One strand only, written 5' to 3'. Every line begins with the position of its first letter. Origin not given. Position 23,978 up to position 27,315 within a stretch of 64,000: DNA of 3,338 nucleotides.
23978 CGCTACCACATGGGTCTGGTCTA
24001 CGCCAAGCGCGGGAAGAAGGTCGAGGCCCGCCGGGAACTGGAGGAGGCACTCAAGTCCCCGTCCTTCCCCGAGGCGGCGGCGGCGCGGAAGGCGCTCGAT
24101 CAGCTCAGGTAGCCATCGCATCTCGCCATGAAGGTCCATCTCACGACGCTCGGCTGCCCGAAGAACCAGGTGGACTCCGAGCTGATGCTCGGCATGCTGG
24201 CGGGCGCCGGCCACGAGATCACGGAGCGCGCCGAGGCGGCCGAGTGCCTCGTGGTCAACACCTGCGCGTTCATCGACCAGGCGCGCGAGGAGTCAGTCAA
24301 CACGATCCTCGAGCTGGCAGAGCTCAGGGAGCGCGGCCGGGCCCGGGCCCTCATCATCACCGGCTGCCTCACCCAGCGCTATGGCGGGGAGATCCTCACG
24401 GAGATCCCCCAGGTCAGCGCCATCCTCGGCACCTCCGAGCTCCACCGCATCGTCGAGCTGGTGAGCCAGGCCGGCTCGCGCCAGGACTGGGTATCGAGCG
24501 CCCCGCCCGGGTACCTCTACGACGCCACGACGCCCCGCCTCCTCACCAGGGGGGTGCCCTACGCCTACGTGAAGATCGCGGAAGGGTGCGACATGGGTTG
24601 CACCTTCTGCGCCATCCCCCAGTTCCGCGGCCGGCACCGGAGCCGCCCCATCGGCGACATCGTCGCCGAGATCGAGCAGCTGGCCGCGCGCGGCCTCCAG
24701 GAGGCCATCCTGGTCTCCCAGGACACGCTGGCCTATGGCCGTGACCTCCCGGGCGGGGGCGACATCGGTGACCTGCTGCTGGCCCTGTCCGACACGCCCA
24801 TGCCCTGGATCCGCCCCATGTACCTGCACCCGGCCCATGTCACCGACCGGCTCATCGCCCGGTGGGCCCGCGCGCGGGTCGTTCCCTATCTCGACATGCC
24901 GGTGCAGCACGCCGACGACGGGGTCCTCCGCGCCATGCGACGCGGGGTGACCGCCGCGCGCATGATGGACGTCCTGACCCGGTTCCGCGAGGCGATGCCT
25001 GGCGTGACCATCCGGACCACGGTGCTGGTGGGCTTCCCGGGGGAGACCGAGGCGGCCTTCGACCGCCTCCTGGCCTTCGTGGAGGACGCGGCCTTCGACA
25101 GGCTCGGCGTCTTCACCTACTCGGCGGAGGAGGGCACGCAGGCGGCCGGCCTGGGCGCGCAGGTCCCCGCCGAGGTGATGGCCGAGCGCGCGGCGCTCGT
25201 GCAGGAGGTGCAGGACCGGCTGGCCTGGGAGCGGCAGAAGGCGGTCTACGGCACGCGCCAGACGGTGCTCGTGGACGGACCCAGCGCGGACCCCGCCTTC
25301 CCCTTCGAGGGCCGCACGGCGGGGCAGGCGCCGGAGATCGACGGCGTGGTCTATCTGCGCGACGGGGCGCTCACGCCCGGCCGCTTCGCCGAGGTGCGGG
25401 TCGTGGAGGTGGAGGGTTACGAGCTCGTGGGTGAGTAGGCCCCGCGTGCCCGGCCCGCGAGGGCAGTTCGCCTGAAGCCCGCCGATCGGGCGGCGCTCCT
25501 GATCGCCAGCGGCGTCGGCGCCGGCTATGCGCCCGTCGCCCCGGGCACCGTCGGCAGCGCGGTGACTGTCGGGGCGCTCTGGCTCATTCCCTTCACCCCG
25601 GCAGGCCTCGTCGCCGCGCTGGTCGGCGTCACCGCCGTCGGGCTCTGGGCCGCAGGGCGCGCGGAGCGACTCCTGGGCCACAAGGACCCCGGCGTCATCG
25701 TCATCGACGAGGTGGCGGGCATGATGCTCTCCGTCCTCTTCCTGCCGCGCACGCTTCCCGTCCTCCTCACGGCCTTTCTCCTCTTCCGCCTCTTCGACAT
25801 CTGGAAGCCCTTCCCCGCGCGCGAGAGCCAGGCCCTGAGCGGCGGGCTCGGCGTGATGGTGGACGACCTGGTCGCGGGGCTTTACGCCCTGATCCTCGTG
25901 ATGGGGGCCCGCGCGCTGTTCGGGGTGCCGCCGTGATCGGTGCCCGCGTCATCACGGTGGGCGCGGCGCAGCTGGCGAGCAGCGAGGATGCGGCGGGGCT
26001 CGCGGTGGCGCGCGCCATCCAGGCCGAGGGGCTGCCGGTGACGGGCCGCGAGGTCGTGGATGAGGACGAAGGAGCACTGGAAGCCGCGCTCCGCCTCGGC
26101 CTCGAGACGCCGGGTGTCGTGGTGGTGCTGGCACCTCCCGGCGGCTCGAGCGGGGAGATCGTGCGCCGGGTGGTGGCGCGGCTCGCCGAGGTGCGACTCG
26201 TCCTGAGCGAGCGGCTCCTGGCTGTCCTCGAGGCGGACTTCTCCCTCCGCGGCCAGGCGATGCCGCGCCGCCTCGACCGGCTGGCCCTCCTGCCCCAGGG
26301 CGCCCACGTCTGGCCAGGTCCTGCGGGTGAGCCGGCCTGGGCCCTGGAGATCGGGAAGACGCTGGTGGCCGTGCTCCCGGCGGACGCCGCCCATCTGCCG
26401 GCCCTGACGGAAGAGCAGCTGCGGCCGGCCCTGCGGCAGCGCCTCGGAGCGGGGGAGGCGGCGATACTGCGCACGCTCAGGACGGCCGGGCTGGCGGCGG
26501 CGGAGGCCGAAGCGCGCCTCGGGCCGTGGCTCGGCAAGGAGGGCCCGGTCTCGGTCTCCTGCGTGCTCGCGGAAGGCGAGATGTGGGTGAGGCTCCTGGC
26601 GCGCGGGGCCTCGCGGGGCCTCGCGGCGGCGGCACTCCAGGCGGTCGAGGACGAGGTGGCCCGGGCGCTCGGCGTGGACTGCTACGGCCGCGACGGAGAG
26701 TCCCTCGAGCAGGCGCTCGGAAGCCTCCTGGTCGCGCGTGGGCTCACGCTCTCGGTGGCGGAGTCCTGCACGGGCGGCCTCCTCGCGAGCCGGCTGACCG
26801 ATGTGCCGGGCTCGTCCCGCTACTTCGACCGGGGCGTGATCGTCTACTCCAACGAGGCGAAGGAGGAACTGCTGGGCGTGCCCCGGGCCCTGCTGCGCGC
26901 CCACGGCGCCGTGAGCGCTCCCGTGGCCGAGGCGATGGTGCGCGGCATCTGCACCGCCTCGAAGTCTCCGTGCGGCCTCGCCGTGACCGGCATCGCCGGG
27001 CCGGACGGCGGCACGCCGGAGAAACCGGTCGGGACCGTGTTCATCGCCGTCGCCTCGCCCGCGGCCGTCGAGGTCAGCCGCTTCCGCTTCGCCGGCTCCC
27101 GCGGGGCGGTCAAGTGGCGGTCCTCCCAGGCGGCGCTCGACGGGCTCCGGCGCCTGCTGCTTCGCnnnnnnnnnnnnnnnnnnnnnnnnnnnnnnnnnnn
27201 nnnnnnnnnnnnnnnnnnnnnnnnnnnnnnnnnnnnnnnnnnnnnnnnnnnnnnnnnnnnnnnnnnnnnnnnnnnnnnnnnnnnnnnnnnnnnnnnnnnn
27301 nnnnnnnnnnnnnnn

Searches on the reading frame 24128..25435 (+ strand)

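Call 9: search_protein_families(library=ncbifam, proteins=[window:24128-25435:+], max_evalue=0.01)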
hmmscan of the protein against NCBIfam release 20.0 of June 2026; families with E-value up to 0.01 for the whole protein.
window:24128-25435:+ (436 aa): 20 families
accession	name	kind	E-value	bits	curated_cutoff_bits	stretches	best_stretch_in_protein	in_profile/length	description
TIGR01125.1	TIGR01125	equivalog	1.6e-139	465.7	356.95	1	2-435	1-432/432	30S ribosomal protein S12 methylthiotransferase RimO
TIGR00089.1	TIGR00089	subfamily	2e-115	386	251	1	2-435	1-429/429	MiaB/RimO family radical SAM methylthiotransferase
TIGR01574.1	miaB-methiolase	equivalog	5.7e-83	279.4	355.3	1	2-435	1-434/437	tRNA (N6-isopentenyl adenosine(37)-C2)-methylthiotransferase MiaB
TIGR01579.1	MiaB-like-C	equivalog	4.4e-71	240.3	357.05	1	6-384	2-381/416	tRNA (N(6)-L-threonylcarbamoyladenosine(37)-C(2))-methylthiotransferase MtaB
NF010916.0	PRK14336.1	equivalog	1.3e-64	218.5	606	1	2-428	3-403/418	tRNA (N6-isopentenyl adenosine(37)-C2)-methylthiotransferase MiaB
TIGR01578.1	MiaB-like-B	hypoth_equivalog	1e-61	209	314.7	1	2-435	1-418/421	tRNA (N(6)-L-threonylcarbamoyladenosine(37)-C(2))-methylthiotransferase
TIGR04014.1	B12_SAM_MJ_0865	equivalog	6.5e-16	58.1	360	1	146-339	161-354/434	methyl-coenzyme M reductase glutamine C-methyltransferase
TIGR04013.1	B12_SAM_MJ_1487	hypoth_equivalog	2.6e-14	52.9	251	1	145-319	151-331/382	TIGR04013 family B12-binding domain/radical SAM domain-containing protein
NF038361.1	rSAM_Sden_1168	equivalog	5.7e-13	48.3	575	1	148-337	285-467/560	Sden_1168 family B12-binding radical SAM P-methyltransferase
TIGR04479.1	bcpD_PhpK_rSAM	subfamily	1.3e-11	43.6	600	1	146-324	242-412/504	PhpK family radical SAM P-methyltransferase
TIGR04295.1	B12_rSAM_oligo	hypoth_equivalog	1.2e-07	30.8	400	1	145-192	200-247/422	TIGR04295 family B12-binding domain-containing radical SAM protein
TIGR04072.2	rSAM_ladder_B12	equivalog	5.6e-07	28.5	360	1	148-319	183-347/443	lipid biosynthesis B12-binding/radical SAM protein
NF040546.1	rSAM_CUAEP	equivalog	2.5e-05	23.2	500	0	258-321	280-341/468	CUAEP/CCAEP-tail radical SAM (seleno)protein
TIGR03975.1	rSAM_ocin_1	subfamily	5e-05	22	281.85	1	157-317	277-426/606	RiPP maturation radical SAM C-methyltransferase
TIGR03471.1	HpnJ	equivalog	7.5e-05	21.8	577.6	1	144-328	196-372/472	hopanoid biosynthesis associated radical SAM protein HpnJ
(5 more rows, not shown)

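Call 10: search_protein_families(library=pfam, proteins=[window:24128-25435:+], max_evalue=0.01)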
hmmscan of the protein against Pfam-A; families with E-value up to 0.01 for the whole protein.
window:24128-25435:+ (436 aa): 3 families
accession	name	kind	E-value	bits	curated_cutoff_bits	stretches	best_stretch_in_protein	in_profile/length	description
PF00919.26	UPF0004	-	1e-26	93.2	27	1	2-101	1-98/98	Uncharacterized protein family UPF0004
PF04055.27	Radical_SAM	-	9.7e-24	84.8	29.5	1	149-317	2-165/166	Radical SAM superfamily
PF18693.7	TRAM_2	-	2e-13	50.7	27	1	375-436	2-61/63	TRAM domain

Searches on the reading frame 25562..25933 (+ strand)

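Call 9: search_protein_families(library=ncbifam, proteins=[window:25562-25933:+], max_evalue=0.01)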
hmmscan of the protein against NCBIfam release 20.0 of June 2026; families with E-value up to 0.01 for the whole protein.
window:25562-25933:+ (124 aa): 2 families
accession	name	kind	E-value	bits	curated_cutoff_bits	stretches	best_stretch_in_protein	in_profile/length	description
NF008288.0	PRK11068.1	equivalog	5.1e-18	65.6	226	1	8-114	45-154/165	phosphatidylglycerophosphatase A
TIGR03161.1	ribazole_CobZ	equivalog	0.0089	16.3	152.5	0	24-56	55-92/140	alpha-ribazole phosphatase CobZ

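Call 10: search_protein_families(library=pfam, proteins=[window:25562-25933:+], max_evalue=0.01)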
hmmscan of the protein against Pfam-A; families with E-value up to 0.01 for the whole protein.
window:25562-25933:+ (124 aa): 1 family
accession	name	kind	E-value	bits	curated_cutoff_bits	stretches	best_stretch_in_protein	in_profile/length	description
PF04608.18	PgpA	-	1.3e-33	116.3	28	1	10-116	35-140/141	Phosphatidylglycerophosphatase A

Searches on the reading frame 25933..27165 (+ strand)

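Call 9: search_protein_families(library=ncbifam, proteins=[window:25933-27165:+], max_evalue=0.01)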
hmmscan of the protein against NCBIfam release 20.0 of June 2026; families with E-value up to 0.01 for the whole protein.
window:25933-27165:+ (411 aa): 7 families
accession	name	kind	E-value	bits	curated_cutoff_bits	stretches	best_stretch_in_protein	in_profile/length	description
NF001813.0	PRK00549.1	equivalog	2.1e-78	264.2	379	1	22-410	22-412/414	competence/damage-inducible protein A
TIGR00200.1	cinA_nterm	subfamily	9.3e-57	192.6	243.15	1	25-409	26-411/414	CinA family nicotinamide mononucleotide deamidase-related protein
TIGR00199.1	PncC_domain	subfamily_domain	1.2e-43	148.7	68.9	1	263-408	2-148/149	nicotinamide-nucleotide amidohydrolase family protein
NF002975.0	PRK03661.1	equivalog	4.6e-43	146.7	212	1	257-406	8-158/164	nicotinamide-nucleotide amidase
NF002972.0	PRK03657.1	equivalog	9.2e-28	97.1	201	1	256-408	18-170/175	2-oxo-tetronate isomerase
NF002978.0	PRK03673.1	equivalog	1.5e-12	47.2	496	1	25-290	26-287/398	nicotinamide mononucleotide deamidase-related protein YfaY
NF002291.0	PRK01215.1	equivalog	4.3e-06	26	293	1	5-170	7-174/264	nicotinamide mononucleotide deamidase-related protein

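Call 10: search_protein_families(library=pfam, proteins=[window:25933-27165:+], max_evalue=0.01)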
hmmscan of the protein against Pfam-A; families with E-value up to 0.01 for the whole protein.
window:25933-27165:+ (411 aa): 3 families
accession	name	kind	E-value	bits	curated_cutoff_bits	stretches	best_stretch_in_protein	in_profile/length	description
PF02464.23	CinA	-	1.8e-57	193.7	23.5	1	256-409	2-155/155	Competence-damaged protein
PF18146.6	CinA_KH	-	3.3e-10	40.3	27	1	180-252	2-73/73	Damage-inducible protein CinA KH domain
PF00994.29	MoCF_biosynth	-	3.1e-07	30.6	26.6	1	6-168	2-143/144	Probable molybdopterin binding domain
